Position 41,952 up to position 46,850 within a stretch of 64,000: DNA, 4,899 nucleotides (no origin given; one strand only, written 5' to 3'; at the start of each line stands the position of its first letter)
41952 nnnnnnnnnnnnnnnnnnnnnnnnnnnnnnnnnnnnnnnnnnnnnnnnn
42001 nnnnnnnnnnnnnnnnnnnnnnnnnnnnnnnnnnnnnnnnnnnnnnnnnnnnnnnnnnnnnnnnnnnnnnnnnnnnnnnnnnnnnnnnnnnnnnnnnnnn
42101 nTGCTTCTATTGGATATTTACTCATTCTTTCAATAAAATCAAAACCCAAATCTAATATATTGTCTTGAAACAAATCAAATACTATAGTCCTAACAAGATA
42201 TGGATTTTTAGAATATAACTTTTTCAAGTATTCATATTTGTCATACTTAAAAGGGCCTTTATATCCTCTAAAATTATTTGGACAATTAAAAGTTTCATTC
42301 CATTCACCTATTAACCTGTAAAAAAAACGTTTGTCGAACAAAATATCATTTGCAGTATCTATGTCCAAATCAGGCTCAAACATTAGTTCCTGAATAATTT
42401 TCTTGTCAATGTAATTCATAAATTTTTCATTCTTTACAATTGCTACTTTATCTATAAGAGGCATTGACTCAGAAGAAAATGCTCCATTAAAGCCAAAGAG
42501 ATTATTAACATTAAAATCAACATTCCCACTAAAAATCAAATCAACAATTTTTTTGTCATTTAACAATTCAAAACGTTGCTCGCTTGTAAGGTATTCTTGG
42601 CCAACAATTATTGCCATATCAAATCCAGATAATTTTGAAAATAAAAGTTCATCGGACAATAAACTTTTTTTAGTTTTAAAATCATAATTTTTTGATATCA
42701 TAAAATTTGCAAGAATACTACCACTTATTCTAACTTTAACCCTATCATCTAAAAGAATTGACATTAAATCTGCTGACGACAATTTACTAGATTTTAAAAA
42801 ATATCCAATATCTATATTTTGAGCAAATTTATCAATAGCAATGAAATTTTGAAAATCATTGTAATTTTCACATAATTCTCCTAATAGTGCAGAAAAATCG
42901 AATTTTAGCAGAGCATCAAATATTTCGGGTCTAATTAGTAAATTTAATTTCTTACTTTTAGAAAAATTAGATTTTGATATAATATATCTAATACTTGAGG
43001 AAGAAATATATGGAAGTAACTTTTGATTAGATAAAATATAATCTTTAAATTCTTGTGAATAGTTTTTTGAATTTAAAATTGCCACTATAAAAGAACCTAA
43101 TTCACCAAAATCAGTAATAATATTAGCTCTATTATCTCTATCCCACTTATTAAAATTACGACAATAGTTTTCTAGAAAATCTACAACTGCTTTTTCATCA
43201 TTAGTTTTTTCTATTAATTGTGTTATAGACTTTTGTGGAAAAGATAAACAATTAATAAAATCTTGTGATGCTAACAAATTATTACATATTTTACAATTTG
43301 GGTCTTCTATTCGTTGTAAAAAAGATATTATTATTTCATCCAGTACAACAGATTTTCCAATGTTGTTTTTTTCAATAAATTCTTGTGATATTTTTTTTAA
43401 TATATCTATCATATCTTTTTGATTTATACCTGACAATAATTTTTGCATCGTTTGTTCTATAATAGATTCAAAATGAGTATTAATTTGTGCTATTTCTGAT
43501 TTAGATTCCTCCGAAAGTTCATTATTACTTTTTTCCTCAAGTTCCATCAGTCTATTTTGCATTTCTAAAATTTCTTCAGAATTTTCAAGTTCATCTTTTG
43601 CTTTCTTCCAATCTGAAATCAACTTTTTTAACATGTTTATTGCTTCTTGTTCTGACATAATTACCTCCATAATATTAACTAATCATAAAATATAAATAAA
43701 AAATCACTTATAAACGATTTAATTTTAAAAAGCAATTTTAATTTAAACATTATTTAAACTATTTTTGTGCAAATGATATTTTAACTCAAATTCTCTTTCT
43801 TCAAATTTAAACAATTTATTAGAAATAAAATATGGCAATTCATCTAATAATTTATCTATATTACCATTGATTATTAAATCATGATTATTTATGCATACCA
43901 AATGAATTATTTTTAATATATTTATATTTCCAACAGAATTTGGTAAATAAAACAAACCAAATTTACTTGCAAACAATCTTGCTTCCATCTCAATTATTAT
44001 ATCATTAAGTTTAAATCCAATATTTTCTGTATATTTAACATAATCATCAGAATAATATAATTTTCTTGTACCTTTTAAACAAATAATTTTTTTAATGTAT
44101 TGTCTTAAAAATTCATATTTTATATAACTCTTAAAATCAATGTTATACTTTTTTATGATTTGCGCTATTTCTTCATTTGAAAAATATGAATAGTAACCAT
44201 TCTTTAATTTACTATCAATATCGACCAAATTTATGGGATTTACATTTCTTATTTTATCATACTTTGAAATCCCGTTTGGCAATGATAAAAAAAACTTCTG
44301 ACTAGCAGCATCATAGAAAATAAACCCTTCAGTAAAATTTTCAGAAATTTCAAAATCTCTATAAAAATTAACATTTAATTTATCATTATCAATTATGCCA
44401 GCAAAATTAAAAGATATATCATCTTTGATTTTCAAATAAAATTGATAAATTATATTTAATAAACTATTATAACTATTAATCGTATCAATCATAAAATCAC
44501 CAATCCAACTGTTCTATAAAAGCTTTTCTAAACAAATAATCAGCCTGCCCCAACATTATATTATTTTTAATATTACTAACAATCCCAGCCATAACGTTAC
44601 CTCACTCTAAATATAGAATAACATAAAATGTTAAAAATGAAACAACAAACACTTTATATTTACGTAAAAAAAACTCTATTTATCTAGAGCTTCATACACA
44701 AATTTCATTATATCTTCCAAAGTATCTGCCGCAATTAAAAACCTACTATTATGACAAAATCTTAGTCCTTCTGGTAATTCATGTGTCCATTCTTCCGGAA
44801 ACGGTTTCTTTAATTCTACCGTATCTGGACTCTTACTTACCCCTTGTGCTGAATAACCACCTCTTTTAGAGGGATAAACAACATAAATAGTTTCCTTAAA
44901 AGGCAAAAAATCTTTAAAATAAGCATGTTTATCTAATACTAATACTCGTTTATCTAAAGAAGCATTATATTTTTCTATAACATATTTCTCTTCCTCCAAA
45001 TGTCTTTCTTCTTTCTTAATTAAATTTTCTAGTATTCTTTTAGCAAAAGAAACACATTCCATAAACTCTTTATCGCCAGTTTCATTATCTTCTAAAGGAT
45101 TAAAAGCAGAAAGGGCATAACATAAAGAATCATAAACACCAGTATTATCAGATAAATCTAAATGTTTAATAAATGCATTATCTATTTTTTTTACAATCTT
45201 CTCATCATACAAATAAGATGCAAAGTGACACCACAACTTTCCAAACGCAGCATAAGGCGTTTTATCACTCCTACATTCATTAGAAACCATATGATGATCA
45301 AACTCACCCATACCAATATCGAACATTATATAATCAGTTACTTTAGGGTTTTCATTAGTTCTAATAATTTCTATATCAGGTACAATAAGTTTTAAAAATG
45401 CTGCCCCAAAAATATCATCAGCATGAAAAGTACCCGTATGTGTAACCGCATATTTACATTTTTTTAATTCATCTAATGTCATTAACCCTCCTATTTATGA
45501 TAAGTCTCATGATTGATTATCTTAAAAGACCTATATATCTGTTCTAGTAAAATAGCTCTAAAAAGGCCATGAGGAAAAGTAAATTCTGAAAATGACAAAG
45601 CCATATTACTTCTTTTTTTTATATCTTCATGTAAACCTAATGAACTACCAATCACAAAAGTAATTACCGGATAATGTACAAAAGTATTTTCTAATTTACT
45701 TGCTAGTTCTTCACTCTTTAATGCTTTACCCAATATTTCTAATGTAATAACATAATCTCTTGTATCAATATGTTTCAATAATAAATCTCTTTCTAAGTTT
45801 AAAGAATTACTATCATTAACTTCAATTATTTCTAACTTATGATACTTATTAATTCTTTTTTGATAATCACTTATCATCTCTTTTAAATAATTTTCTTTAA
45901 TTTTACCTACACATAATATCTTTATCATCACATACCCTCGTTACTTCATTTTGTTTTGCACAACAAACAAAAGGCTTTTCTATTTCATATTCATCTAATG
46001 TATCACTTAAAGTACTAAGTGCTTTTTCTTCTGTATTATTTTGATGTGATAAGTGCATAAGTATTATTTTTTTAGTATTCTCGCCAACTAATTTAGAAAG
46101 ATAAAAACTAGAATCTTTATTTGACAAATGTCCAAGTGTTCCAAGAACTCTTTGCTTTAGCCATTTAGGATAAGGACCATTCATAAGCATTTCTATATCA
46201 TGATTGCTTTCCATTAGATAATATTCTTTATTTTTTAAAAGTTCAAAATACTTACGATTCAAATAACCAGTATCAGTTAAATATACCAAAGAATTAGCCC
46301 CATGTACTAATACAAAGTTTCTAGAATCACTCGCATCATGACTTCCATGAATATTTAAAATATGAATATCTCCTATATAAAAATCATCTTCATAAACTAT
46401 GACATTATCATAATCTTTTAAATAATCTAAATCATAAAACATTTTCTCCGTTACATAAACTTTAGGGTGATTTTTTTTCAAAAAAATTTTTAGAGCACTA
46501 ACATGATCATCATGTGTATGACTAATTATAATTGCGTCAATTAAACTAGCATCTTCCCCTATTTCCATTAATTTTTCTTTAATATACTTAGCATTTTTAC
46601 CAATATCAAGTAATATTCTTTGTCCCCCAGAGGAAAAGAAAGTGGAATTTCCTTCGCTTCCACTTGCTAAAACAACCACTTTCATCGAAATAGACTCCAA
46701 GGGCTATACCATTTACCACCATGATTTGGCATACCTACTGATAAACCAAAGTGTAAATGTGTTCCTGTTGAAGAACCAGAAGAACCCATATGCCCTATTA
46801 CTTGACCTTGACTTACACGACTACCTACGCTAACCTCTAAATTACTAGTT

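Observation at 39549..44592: Orphan operon: 31-codon ORF, 249-aa protein and 1369-aa protein ending in an HD hydrolase module (best candidate for an undescribed system)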

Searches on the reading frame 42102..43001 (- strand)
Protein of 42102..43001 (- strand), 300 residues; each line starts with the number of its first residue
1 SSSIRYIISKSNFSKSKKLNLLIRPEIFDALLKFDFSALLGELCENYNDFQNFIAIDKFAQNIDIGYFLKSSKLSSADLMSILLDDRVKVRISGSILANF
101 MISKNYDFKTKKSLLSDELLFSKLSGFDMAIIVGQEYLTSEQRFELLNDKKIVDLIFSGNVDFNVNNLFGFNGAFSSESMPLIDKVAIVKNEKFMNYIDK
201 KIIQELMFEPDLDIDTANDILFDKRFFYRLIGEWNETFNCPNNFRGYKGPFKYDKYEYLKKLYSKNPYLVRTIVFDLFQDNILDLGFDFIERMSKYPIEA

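Call 13: search_protein_families(library=pfam, proteins=[window:42102-43001:-], max_evalue=10)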
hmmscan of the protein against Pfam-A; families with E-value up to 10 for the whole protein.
window:42102-43001:- (300 aa): 0 families

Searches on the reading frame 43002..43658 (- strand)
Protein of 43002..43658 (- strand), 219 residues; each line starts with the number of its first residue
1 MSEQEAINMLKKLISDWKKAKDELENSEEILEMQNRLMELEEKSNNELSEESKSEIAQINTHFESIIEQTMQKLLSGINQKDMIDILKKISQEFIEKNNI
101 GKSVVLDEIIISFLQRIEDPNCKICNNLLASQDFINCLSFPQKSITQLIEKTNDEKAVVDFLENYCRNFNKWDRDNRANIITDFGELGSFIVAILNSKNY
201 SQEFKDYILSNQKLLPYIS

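Call 13: search_protein_families(library=pfam, proteins=[window:43002-43658:-], max_evalue=10)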
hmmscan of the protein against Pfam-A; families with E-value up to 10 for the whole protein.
window:43002-43658:- (219 aa): 17 families
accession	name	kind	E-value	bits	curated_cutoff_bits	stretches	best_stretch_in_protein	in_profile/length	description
PF17001.10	T3SS_basalb_I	-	0.0089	16.9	32.4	1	36-104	8-80/94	Type III secretion basal body protein I, YscI, HrpB, PscI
PF04614.17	Pex19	-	0.012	15.8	22.2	1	8-78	12-86/249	Pex19 protein family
PF18950.5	DUF5694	-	0.026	15.4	27.5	1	35-130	54-145/185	Family of unknown function (DUF5694)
PF12408.13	DUF3666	-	0.043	13.5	25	1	80-95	3-18/47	Ribose-5-phosphate isomerase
PF25767.1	ARM_TBCD_2nd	-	0.051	13.4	29.7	1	6-83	14-91/245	Tubulin-specific chaperone D-like, ARM repeats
PF00051.23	Kringle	-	0.14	12.9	34.3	1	135-170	20-55/79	Kringle domain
PF20203.3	DUF6565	-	0.15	12.8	24.5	1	40-96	27-82/86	Domain of unknown function (DUF6565)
PF02734.22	Dak2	-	0.15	12.4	27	1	70-174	18-115/174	DAK2 domain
PF00558.24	Vpu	-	0.15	12.3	24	1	15-59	28-68/81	Vpu protein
PF14536.11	DUF4441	-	0.39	11.3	24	2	132-168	44-80/116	Domain of unknown function (DUF4441)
PF03462.23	PCRF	-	0.63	10.2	24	1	6-86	23-102/194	PCRF domain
PF03938.19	OmpH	-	1.3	9.7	32.4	1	9-73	45-110/141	Outer membrane protein (OmpH-like)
PF09969.14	DUF2203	-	1.6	9.8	24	1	5-70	10-69/122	Uncharacterized conserved protein (DUF2203)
PF14260.11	zf-C4pol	-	1.7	9.4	28.9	1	122-169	1-48/70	C4-type zinc-finger of DNA polymerase delta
PF03040.20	CemA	-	4.3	7.6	27.4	0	18-80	54-116/229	CemA family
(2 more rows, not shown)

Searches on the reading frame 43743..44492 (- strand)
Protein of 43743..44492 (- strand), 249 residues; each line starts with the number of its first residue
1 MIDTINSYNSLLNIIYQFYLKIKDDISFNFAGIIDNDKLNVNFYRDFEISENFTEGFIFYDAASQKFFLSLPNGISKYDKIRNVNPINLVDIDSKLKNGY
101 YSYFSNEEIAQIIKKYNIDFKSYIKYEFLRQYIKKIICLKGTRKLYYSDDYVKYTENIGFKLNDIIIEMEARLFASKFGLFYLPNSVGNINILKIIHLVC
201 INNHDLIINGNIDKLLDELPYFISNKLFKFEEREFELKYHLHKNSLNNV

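Call 8: search_protein_families(library=pfam, proteins=[window:43743-44492:-], max_evalue=0.1)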
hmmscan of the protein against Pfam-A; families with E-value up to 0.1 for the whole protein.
window:43743-44492:- (249 aa): 0 families

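Call 9: search_protein_families(library=padloc, proteins=[window:43743-44492:-], max_evalue=1)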
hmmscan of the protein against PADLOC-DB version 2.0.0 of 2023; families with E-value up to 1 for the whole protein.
window:43743-44492:- (249 aa): 0 families

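Call 12: search_protein_families(library=ncbifam, proteins=[window:43743-44492:-], max_evalue=1)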
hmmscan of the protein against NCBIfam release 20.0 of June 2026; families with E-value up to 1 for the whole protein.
window:43743-44492:- (249 aa): 0 families

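Call 29: find_homologous_proteins(query=window:43743-44492:-, max_evalue=0.001)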
Query window:43743-44492:- (249 aa): 2 proteins with E <= 0.001 among 509 candidates.
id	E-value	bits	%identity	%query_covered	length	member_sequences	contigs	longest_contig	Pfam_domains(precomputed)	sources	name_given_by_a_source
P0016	1.1e-149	515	97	100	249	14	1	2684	-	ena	-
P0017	8.4e-88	312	62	99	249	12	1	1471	-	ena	-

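Call 50: search_protein_families(library=phrogs, proteins=[window:43743-44492:-], max_evalue=0.1)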
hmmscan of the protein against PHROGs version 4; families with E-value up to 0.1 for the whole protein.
window:43743-44492:- (249 aa): 1 family
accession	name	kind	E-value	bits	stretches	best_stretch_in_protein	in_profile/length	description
phrog_34792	-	unknown function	0.026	15.3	1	160-172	12-24/40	-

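Call 75: predict_structure(alignment_id=A8)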
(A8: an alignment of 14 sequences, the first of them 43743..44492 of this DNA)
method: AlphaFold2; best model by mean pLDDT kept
length: 249 residues; sequences in the alignment: 14
mean_pLDDT: 91.5   pTM: 0.90
mean pLDDT of the five models: 91.5, 89.3, 87.9, 83.5, 80.5
residues with pLDDT >= 90: 202; 70-90: 41; 50-70: 3; < 50: 3
segments of 3 or more residues with pLDDT < 50: none
pLDDT, mean of each block of 10 residues (from residue 1): 73 97 97 93 94 86 93 92 89 89 93 94 96 93 90 92 95 95 91 95 93 94 95 94 75
secondary structure, 60 per line:
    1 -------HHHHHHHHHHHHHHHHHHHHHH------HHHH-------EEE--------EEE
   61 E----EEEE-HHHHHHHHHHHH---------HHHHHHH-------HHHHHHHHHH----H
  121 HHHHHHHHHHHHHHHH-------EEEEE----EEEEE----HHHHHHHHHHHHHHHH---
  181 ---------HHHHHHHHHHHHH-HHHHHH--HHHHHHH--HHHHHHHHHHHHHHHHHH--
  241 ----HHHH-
elements in order: H8-29 H36-39 E47-49 E58-61 E66-69 H71-82 H92-98 H106-115 H120-136 E144-148 E153-157 H162-177 H190-202 H204-209 H212-218 H221-238 H245-248

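Call 77: fold_search(model_id=the predicted structure, library=pdb)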
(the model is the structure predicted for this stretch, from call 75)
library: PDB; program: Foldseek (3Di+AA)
matches with E <= 10: 87; with E <= 0.001: 0
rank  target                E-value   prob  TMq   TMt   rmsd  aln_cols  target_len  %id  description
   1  6cz6_C                7.3e-01  0.08  0.15  0.13  17.3       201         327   12  Mycobacterium tuberculosis transcriptional regulator (released 2019-04-17)
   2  6cz6_A                9.6e-01  0.06  0.15  0.13  17.2       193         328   11  Mycobacterium tuberculosis transcriptional regulator (released 2019-04-17)
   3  6cz6_D                1.2e+00  0.06  0.15  0.13  16.8       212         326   10  Mycobacterium tuberculosis transcriptional regulator (released 2019-04-17)
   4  8vwi_J                1.3e+00  0.11  0.19  0.22  10.5       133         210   10  The base complex of the AcMNPV baculovirus nucleocapsid (Class 1, localised reconstruction) (released 2024-11-06)
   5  4qhi_A                1.3e+00  0.06  0.12  0.24  15.1       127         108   16  Crystal structure of Methanocaldococcus jannaschii selecase mutant R36W (released 2014-07-16)
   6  9h2j_A                1.3e+00  0.10  0.19  0.19  10.1       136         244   15  AcMNPV apical cap - C14 anchor complex only (released 2025-06-04)
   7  9h2h_G                1.3e+00  0.06  0.19  0.20  17.5       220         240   13  AcMNPV apical cap - composite map of the C2 plug (released 2025-06-04)
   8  6x1h_A                1.4e+00  0.06  0.19  0.21  17.3       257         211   13  Crystal structure of a guanine nucleotide exchange factor (GEF) domain from the Orientia tsutsugamushi protein OtDUB (released 2020-11-25)
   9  4qhi_C                1.7e+00  0.09  0.16  0.32  11.1       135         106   15  Crystal structure of Methanocaldococcus jannaschii selecase mutant R36W (released 2014-07-16)
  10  4qhj_A                1.7e+00  0.08  0.15  0.28  10.8       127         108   11  Crystal structure of Methanocaldococcus jannaschii selecase mutant I100F+H107F (released 2014-07-16)
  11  6w2q                  1.7e+00  0.05  0.16  0.19  12.5       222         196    9  Junction 34, DHR53-DHR4 (released 2020-04-15)
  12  4qhi_B                1.8e+00  0.41  0.22  0.46   5.4       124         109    8  Crystal structure of Methanocaldococcus jannaschii selecase mutant R36W (released 2014-07-16)
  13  7z8r_D                2.3e+00  0.03  0.13  0.05  17.2       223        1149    9  CAND1-CUL1-RBX1 (released 2023-04-19)
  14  8or2_C                2.3e+00  0.02  0.11  0.05  15.4       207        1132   10  CAND1-CUL1-RBX1-DCNL1 (released 2023-06-28)
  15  4qhf                  2.4e+00  0.16  0.24  0.48  11.9       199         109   10  Crystal structure of Methanocaldococcus jannaschii monomeric selecase (released 2014-07-16)
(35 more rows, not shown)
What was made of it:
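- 43743..44492 (-): Partner protein, 249 aa. It is a soluble version of a protein that is tail-anchored in the membrane in other lineages, and its fold has no known analogue. The AlphaFold model has pLDDT 91.5 and pTM 0.90 (call 75), and the best Foldseek PDB match has E 0.73 (call 77).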

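Call 80: search_solved_structures(query=A8, max_evalue=10, show_alignments=2)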
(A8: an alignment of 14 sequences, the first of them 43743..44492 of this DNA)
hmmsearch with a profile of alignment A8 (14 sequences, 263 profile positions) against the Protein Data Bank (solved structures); distinct sequences matched with E-value up to 10: 0.

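Call 92: find_related_loci(query=A8, collection=metagenome_contigs, flank=6000)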
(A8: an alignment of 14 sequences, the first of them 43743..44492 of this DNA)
Query A8 (249 aa) in metagenome_contigs; peptide patterns used: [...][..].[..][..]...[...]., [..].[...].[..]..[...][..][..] (x = any residue, [..] = any of these).
334 stretches matched a pattern; 16 encode a relative of the query (tblastn E <= 1e-3); 16 distinct loci.
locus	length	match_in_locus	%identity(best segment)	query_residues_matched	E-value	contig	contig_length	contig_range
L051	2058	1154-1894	62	1-247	8e-101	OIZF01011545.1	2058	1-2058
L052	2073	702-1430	49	6-248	5e-73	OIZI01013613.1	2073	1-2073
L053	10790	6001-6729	49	6-248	6e-71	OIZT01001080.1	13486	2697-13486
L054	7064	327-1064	46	1-246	1e-67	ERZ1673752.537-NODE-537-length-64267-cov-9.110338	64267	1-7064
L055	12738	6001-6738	46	1-246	3e-67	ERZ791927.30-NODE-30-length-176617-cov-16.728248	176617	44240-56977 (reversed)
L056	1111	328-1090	47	1-246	2e-57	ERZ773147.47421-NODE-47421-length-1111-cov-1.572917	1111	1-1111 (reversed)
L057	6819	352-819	46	93-248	2e-40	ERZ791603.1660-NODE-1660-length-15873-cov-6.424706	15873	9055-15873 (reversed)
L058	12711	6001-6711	35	9-246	2e-29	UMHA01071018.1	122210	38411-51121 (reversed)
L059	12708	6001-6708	35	10-246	5e-29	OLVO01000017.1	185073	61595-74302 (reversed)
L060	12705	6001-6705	35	11-246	5e-28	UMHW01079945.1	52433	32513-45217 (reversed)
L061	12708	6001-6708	33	10-246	7e-28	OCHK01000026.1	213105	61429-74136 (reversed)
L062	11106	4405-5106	34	10-244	5e-27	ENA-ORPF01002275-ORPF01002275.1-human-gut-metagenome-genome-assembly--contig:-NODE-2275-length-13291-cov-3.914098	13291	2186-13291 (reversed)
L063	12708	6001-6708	33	10-246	3e-26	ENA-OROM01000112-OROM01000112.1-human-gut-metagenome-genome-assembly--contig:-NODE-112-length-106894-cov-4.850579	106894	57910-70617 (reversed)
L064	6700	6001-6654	33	10-228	6e-23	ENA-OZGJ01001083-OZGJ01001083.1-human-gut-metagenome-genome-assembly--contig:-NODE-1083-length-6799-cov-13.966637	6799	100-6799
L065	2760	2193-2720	35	10-188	5e-20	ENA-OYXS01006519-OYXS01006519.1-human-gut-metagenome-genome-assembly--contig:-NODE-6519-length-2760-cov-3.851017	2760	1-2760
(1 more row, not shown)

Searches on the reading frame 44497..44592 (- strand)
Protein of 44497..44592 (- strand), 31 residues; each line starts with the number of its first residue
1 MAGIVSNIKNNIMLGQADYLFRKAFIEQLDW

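Call 8: search_protein_families(library=pfam, proteins=[window:44497-44592:-], max_evalue=0.1)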
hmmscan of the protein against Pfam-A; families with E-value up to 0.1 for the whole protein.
window:44497-44592:- (31 aa): 0 families

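Call 9: search_protein_families(library=padloc, proteins=[window:44497-44592:-], max_evalue=1)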
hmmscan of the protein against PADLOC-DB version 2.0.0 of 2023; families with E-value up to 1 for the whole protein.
window:44497-44592:- (31 aa): 0 families

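Call 12: search_protein_families(library=ncbifam, proteins=[window:44497-44592:-], max_evalue=1)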
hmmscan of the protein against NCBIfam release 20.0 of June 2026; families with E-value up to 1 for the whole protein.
window:44497-44592:- (31 aa): 0 families
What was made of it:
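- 44497..44592 (-): 31-codon ORF. Probably not a gene; it is part of the 5' leader of the two-gene operon. It has no family hit (calls 8, 9, 12).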

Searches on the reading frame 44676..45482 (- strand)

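Call 8: search_protein_families(library=pfam, proteins=[window:44676-45482:-], max_evalue=0.1)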
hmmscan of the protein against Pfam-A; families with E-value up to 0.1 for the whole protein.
window:44676-45482:- (268 aa): 1 family
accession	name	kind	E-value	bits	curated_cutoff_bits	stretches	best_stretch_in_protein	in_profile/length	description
PF03690.18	MYG1_exonuc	-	2.9e-28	99.8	22.1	1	13-266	3-318/318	Uncharacterised protein family (UPF0160)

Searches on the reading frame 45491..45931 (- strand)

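Call 8: search_protein_families(library=pfam, proteins=[window:45491-45931:-], max_evalue=0.1)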
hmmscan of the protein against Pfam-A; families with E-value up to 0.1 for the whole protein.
window:45491-45931:- (146 aa): 1 family
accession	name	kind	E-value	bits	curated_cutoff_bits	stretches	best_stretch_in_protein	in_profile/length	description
PF02590.22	SPOUT_MTase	-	1.4e-46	158.8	27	1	1-145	1-154/154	Predicted SPOUT methyltransferase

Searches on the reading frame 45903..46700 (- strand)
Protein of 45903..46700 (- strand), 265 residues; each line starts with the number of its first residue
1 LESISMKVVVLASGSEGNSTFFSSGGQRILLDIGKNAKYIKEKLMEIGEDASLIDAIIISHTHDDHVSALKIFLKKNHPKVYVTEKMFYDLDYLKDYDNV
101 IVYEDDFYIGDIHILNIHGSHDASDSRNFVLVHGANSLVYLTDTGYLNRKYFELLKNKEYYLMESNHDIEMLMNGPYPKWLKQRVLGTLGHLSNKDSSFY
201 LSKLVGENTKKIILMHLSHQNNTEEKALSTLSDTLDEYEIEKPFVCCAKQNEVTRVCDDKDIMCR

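Call 8: search_protein_families(library=pfam, proteins=[window:45903-46700:-], max_evalue=0.1)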
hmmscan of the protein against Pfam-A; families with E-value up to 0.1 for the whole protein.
window:45903-46700:- (265 aa): 6 families
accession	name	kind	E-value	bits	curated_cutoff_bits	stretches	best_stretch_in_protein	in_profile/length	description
PF00753.33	Lactamase_B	-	7.1e-09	36.3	22.7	1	17-96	6-87/196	Metallo-beta-lactamase superfamily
PF12706.13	Lactamase_B_2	-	9.1e-09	35.6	27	1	28-192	2-178/200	Beta-lactamase superfamily domain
PF13483.12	Lactamase_B_3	-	1.3e-06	28.9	24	1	17-148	7-116/160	Beta-lactamase superfamily domain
PF16661.11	Lactamase_B_6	-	3.1e-05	23.9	27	1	26-78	6-60/193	Metallo-beta-lactamase superfamily domain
PF23023.1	Anti-Pycsar_Apyc1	-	0.00081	19.4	50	1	18-89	21-89/250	Anti-Pycsar protein Apyc1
PF25281.1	MBL_MAP1B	-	0.021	14.3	37.6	1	10-77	24-88/279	MAP1B MBL-like domain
